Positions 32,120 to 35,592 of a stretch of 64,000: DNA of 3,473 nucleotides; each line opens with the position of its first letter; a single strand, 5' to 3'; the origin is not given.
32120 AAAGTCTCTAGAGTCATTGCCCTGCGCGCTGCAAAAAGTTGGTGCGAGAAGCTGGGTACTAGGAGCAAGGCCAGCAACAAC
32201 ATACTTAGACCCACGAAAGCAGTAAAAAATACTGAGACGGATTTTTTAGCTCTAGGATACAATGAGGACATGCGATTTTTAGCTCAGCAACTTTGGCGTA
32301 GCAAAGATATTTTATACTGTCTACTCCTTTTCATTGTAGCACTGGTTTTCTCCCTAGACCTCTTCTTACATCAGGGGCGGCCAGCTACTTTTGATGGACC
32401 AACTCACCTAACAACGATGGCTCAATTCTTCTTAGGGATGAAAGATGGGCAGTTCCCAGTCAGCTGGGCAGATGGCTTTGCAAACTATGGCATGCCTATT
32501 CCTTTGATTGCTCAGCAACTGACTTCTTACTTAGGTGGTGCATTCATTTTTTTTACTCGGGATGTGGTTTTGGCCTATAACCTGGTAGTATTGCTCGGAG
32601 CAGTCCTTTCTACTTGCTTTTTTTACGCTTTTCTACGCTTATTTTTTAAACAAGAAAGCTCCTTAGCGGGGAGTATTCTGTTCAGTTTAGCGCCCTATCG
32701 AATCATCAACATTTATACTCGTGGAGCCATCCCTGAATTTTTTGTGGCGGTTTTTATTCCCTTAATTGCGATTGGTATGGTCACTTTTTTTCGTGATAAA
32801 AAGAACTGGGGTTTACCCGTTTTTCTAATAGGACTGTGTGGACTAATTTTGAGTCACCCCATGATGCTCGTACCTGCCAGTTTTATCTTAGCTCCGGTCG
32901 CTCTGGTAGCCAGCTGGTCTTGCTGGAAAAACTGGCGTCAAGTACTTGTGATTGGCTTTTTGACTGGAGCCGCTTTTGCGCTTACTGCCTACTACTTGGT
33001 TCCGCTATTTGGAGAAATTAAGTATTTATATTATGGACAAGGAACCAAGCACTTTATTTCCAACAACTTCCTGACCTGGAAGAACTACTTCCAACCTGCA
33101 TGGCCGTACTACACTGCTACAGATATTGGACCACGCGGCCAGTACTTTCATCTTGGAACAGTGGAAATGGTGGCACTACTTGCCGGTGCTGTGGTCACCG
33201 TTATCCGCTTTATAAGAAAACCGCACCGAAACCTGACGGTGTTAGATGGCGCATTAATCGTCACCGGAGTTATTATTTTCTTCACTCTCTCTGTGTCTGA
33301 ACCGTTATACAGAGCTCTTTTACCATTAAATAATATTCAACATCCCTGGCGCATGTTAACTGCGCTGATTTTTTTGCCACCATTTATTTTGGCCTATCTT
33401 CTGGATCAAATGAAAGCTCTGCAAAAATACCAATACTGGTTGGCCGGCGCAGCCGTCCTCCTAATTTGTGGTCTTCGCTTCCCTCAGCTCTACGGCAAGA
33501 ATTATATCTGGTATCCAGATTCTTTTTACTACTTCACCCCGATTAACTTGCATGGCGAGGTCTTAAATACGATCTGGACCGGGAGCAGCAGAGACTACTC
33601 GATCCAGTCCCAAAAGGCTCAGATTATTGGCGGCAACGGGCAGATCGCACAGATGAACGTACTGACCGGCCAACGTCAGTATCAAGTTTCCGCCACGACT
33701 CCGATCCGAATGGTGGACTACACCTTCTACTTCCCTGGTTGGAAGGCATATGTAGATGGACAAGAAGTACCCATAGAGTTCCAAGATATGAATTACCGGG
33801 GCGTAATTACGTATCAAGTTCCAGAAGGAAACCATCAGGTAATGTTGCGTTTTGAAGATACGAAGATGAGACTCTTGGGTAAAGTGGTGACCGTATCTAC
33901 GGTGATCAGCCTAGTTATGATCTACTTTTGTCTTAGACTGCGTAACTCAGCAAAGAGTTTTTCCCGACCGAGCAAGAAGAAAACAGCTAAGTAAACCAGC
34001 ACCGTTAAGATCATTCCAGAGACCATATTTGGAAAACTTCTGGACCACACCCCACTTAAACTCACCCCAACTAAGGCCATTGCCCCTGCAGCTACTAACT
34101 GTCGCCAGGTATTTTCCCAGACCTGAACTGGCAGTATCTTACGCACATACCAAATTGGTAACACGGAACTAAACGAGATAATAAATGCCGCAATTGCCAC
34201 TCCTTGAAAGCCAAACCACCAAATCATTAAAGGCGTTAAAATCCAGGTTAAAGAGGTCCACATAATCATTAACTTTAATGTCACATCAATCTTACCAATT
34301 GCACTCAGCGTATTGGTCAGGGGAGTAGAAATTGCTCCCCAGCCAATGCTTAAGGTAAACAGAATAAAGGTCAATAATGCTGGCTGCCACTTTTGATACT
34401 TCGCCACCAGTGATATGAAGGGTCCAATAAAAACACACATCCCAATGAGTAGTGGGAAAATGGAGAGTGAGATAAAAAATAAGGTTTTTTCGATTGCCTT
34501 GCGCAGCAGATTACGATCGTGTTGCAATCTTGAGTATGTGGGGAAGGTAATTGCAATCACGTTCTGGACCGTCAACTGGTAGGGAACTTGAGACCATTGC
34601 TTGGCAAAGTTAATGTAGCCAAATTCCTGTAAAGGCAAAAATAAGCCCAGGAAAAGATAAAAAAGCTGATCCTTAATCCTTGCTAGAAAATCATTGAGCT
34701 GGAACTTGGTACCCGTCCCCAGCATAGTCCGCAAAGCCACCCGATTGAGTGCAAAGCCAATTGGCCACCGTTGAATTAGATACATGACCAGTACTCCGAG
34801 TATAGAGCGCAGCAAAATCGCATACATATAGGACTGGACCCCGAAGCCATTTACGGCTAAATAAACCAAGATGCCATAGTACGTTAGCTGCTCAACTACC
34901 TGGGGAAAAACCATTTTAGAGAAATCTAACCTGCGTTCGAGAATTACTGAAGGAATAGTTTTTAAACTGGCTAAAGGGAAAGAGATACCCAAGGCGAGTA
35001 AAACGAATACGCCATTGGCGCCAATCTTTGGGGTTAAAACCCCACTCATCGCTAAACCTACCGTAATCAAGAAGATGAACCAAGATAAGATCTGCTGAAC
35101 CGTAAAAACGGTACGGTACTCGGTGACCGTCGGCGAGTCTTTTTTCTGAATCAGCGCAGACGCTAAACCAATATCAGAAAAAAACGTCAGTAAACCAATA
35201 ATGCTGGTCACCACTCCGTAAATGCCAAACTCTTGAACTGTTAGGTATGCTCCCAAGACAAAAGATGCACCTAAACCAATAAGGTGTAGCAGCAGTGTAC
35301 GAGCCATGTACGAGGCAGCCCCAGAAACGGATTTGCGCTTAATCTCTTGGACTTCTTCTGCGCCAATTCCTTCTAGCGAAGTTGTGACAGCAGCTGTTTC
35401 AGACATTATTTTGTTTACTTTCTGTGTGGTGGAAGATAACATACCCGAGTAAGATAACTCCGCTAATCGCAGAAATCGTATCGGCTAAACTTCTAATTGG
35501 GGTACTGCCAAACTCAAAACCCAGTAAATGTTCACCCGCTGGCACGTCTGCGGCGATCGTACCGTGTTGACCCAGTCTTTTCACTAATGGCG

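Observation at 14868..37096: Three paralogous large membrane proteins sharing an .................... N-terminal loop motif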

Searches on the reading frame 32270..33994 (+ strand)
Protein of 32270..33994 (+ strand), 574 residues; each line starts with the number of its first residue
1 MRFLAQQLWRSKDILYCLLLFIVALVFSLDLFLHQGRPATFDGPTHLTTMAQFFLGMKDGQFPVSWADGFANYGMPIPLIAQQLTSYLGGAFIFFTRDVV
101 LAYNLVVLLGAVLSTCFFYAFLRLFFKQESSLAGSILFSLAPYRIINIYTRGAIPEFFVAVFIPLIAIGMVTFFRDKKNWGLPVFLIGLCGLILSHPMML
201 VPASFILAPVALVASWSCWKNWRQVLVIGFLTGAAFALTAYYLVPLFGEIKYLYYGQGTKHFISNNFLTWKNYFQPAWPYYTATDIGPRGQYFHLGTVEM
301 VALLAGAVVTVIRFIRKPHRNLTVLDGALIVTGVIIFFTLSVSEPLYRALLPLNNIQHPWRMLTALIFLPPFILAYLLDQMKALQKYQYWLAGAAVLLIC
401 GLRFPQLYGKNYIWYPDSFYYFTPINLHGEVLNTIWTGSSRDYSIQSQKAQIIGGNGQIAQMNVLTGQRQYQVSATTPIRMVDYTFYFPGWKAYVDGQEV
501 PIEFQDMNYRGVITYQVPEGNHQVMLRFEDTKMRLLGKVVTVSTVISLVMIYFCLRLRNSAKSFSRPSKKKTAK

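Call 4: search_protein_families(library=pfam, proteins=[window:32270-33994:+], max_evalue=1)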
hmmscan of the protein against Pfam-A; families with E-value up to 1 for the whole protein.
window:32270-33994:+ (574 aa): 2 families
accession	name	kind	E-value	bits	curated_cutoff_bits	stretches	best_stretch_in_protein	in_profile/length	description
PF10131.15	PTPS_related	-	6.6e-07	28.6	26.4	1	87-398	10-300/621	6-pyruvoyl-tetrahydropterin synthase related domain; membrane protein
PF20176.3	DUF6541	-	2.5e-06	26.5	29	1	96-349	175-421/646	Family of unknown function (DUF6541)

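Call 5: search_protein_families(library=ncbifam, proteins=[window:32270-33994:+], max_evalue=1)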
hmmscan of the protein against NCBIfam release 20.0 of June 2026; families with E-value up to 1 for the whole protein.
window:32270-33994:+ (574 aa): 1 family
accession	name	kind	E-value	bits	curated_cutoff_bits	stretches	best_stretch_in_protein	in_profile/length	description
NF007828.0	PRK10537.1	equivalog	0.23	10.4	425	1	137-264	55-177/403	voltage-gated potassium channel protein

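Call 58: find_homologous_proteins(query=window:32270-33994:+)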
Query window:32270-33994:+ (574 aa): 399 proteins with E <= 0.001 among 8000 candidates; the best 120 are listed.
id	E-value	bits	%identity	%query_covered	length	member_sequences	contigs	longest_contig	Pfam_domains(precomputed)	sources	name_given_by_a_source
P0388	0.0e+0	1310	100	100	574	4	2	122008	PF10131.16,PF20176.4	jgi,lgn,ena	-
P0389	9.0e-173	594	52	90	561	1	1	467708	PF10131.16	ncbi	-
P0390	1.5e-169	584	49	95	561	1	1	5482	PF10131.16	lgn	-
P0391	2.9e-168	579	52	89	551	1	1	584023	PF10131.16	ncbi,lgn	-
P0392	4.0e-168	579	48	94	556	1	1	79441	PF10131.16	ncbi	-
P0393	1.6e-162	561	50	87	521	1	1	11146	PF10131.16,PF20176.4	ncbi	-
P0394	3.2e-160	553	48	92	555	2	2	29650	PF10131.16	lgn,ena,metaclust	metaclust:\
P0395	1.0e-159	551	47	95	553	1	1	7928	PF10131.16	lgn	-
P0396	1.1e-159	551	48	95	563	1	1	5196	-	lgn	-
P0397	1.1e-159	551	46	98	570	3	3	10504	-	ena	-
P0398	2.7e-159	550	47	98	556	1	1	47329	-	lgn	-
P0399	3.1e-159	550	46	95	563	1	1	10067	-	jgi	jgi:hypothetical protein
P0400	1.4e-158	547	47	94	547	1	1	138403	PF10131.16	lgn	-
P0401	7.4e-158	545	46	95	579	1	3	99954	PF10131.16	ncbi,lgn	-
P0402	2.8e-157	543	45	96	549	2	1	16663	PF10131.16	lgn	-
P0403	7.1e-157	542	46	95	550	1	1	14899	PF10131.16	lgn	-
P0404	1.1e-156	541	48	87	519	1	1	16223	PF10131.16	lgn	-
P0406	2.7e-156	540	49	87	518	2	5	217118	PF10131.16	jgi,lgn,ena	-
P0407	4.5e-156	539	46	92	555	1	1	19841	PF10131.16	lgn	-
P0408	2.0e-155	537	46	96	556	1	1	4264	PF10131.16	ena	-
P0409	8.7e-155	535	47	95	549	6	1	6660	PF10131.16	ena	-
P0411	9.4e-155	535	46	93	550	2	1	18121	PF10131.16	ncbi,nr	ncbi:MAG TPA: 6-pyruvoyl-tetrahydropterin synthase-related protein [Candidatus Woesebacteria bacteri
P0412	9.4e-155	535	46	95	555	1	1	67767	PF10131.16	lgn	-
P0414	2.1e-154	534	46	96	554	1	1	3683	PF10131.16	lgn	-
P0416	4.1e-154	533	46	92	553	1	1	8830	PF10131.16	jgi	jgi:hypothetical protein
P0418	1.7e-153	531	46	91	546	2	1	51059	PF10131.16,PF20176.4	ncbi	-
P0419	6.6e-153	529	45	93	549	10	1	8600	PF10131.16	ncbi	-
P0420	7.5e-153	529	46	97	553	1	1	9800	PF10131.16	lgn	-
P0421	9.1e-153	528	47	93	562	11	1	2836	PF10131.16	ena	-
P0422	1.0e-152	528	47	89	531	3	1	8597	PF10131.16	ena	-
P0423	1.2e-152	528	46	95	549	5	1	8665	PF10131.16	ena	-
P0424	1.3e-152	528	46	94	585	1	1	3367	PF10131.16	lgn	-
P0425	3.6e-152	526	47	90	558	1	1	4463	PF10131.16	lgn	-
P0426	3.7e-152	526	47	91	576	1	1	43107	PF10131.16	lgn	-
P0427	5.2e-152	526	47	95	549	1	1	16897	PF10131.16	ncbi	-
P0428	9.2e-152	525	45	92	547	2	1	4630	PF10131.16,PF20176.4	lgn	-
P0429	3.0e-151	523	45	91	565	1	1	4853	PF10131.16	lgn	-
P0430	4.8e-151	523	44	98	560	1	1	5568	PF10131.16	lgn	-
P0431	6.2e-151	522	45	93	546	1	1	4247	PF10131.16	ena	-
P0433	1.4e-150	521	46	94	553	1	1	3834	PF10131.16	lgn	-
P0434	3.0e-150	520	47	90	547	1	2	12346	PF10131.16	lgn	-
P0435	3.5e-150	520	46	94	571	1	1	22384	PF10131.16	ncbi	-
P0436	4.6e-150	519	47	94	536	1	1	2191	PF10131.16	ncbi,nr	ncbi:hypothetical protein HY041_02295, partial [Candidatus Roizmanbacteria bacterium]|nr:hypothetica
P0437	2.3e-149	517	45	93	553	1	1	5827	PF10131.16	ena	-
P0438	2.4e-149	517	44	97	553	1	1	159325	PF10131.16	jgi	jgi:hypothetical protein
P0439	2.8e-149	517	44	94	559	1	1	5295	PF10131.16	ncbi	ncbi:hypothetical protein BH09PAT2_BH09PAT2_09070 [soil metagenome]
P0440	2.9e-149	517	47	89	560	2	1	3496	PF10131.16,PF13231.13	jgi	jgi:hypothetical protein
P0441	6.9e-149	515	45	94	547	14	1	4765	PF10131.16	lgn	-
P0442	8.9e-149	515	45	93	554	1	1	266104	PF10131.16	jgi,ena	-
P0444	5.5e-148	513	46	95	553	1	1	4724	PF10131.16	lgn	-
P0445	2.1e-147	511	43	95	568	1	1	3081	PF10131.16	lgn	-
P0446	2.7e-147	510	44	93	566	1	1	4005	PF10131.16,PF20176.4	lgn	-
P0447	4.5e-147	510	45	91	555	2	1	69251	PF10131.16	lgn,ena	-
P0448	5.4e-147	509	45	96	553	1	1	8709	PF10131.16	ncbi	-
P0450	1.7e-146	508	46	95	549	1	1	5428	PF10131.16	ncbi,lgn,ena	-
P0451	2.7e-146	507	44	93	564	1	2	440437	PF10131.16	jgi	jgi:hypothetical protein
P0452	7.5e-146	505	44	89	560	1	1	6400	PF10131.16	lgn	-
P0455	1.4e-145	505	45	96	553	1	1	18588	PF10131.16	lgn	-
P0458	2.0e-145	504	45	95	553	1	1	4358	PF10131.16,PF20176.4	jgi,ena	-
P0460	3.4e-145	503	44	95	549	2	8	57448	PF10131.16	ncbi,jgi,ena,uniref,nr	ncbi:hypothetical protein A3A93_00705 [Candidatus Roizmanbacteria bacterium RIFCSPLOWO2_01_FULL_38_1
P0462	4.3e-145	503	46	87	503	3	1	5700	PF10131.16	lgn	-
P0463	4.3e-145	503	45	91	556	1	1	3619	PF10131.16,PF20176.4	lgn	-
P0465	4.5e-145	503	46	94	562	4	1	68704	PF10131.16,PF20176.4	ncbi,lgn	-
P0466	1.0e-144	502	44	91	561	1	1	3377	PF10131.16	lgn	-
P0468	1.1e-144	502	45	93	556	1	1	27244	PF10131.16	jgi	jgi:uncharacterized membrane protein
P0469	1.2e-144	502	44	94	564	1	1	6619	PF10131.16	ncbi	-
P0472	3.4e-144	500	44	96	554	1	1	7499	PF10131.16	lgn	-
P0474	5.0e-144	499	45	91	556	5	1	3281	PF10131.16,PF20176.4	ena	-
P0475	5.0e-144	499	45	94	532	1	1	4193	PF10131.16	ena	-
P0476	9.4e-144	499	44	96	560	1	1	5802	PF10131.16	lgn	-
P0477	1.1e-143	498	46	94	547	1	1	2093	PF10131.16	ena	-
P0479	2.7e-143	497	44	92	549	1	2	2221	PF10131.16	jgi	jgi:uncharacterized membrane protein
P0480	2.8e-143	497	44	91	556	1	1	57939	PF10131.16,PF20176.4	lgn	-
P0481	3.2e-143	497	43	96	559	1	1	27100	PF10131.16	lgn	-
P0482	5.9e-143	496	44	93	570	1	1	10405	PF10131.16,PF20176.4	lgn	-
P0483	6.1e-143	496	44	89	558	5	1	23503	PF10131.16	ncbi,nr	ncbi:hypothetical protein KAZ66_00855 [Candidatus Woesebacteria bacterium]|nr:hypothetical protein [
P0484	9.6e-143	495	46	90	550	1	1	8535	PF10131.16,PF20176.4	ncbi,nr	ncbi:glycosyltransferase family 39 protein [Candidatus Roizmanbacteria bacterium]|nr:glycosyltransfe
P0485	1.0e-142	495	44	93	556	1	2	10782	PF10131.16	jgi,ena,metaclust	metaclust:\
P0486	1.1e-142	495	45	94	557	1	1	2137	PF10131.16,PF20176.4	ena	-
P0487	3.7e-142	493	44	95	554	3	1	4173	PF10131.16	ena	-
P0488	3.7e-142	493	44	97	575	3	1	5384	PF10131.16,PF20176.4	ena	-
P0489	7.1e-142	492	42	96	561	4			PF10131.16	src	-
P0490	7.5e-142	492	43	96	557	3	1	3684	PF10131.16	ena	-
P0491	7.5e-142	492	45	90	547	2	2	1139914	PF10131.16,PF20176.4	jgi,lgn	jgi:uncharacterized membrane protein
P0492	1.1e-141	492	44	93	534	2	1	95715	PF10131.16,PF20176.4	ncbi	-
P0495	1.8e-141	491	43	92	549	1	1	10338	PF10131.16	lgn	-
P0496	1.9e-141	491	45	94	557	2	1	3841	PF10131.16,PF20176.4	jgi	-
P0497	1.9e-141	491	44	94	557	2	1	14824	PF10131.16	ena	-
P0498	2.0e-141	491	45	95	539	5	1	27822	PF10131.16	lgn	-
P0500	2.6e-141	490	45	94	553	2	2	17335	PF10131.16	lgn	-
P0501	4.0e-141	490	43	95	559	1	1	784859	PF10131.16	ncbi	-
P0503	5.2e-141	489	44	92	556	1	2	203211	PF10131.16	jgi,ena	-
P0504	8.5e-141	489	44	96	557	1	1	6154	PF10131.16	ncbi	-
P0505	9.4e-141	489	42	95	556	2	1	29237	PF10131.16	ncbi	ncbi:MAG: 6-pyruvoyl-tetrahydropterin synthase-related protein [Weeksellaceae bacterium]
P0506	1.2e-140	488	43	94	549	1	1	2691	PF10131.16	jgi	-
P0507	1.3e-140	488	43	96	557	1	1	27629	PF10131.16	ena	-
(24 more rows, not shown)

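Call 67: find_encoding_contigs(protein=P0389, flank=8000, max_places=1)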
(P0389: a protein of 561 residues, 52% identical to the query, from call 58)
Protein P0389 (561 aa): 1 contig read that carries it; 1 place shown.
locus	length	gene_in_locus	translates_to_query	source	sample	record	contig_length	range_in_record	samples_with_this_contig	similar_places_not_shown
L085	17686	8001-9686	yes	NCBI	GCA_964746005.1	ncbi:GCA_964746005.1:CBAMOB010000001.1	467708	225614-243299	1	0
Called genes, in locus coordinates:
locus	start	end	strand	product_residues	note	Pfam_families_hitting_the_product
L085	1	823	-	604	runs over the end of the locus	-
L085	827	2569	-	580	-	-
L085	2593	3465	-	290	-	PF00535:Glycos_transf_2, PF13641:Glyco_tranf_2_3, PF13632:Glyco_trans_2_3 (faint)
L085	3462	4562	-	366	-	PF00534:Glycos_transf_1, PF13692:Glyco_trans_1_4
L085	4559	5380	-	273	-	PF00535:Glycos_transf_2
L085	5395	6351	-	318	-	PF00535:Glycos_transf_2, PF13641:Glyco_tranf_2_3, PF13632:Glyco_trans_2_3 (weak)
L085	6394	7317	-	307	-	PF00535:Glycos_transf_2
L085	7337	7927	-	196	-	-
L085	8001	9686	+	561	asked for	PF10131:PTPS_related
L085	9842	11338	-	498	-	PF01943:Polysacc_synt, PF13440:Polysacc_synt_3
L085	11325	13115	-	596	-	PF10131:PTPS_related (faint), PF13231:PMT_2 (weak)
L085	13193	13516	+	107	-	-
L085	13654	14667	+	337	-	PF01073:3Beta_HSD, PF01370:Epimerase, PF02719:Polysacc_synt_2, PF04321:RmlD_sub_bind, PF07993:NAD_binding_4, PF13460:NAD_binding_10, PF16363:GDP_Man_Dehyd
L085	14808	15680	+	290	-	PF01073:3Beta_HSD, PF01370:Epimerase, PF04321:RmlD_sub_bind, PF16363:GDP_Man_Dehyd, PF02719:Polysacc_synt_2 (faint), PF13460:NAD_binding_10, PF07993:NAD_binding_4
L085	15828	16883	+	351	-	-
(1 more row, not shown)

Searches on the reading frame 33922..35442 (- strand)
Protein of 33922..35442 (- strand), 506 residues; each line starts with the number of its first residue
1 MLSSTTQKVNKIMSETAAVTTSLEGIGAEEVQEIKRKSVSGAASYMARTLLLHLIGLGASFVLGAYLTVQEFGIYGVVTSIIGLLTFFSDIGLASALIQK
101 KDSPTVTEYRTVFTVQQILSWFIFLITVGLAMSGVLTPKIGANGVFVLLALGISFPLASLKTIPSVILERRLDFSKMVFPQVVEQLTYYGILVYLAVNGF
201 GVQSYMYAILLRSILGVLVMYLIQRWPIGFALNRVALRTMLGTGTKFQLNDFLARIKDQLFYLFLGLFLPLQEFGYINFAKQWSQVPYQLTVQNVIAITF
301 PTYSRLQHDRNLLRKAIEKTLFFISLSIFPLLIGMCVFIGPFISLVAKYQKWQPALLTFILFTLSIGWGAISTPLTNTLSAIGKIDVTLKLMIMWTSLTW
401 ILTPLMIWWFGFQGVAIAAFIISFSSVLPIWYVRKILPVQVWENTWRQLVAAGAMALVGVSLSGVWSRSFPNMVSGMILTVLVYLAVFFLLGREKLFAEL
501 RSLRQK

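Call 11: search_protein_families(library=pfam, proteins=[window:33922-35442:-], max_evalue=0.01)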
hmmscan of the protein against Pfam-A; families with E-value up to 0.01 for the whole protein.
window:33922-35442:- (506 aa): 2 families
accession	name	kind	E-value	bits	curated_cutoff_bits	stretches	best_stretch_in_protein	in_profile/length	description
PF13440.11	Polysacc_synt_3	-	8.4e-47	160.2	23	1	67-354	6-290/293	Polysaccharide biosynthesis protein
PF01943.22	Polysacc_synt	-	4.3e-12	46.5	28.2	1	40-307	3-274/274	Polysaccharide biosynthesis protein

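Call 79: search_protein_families(library=ncbifam, proteins=[window:33922-35442:-], max_evalue=0.001)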
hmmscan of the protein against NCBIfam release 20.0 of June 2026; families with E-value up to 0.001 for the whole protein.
window:33922-35442:- (506 aa): 3 families
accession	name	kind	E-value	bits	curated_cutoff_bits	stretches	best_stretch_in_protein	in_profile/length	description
NF007773.0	PRK10459.1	equivalog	2.2e-28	99.5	273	1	34-500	3-475/492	MOP flippase family protein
NF058658.1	Oglyco_Wzx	exception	1.4e-23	83.7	720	1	51-490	23-458/478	O-glycosylation flippase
NF047674.1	TeichurnBiosyTuaB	equivalog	1.1e-17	64.2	580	1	32-439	2-405/469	teichuronic acid biosynthesis protein TuaB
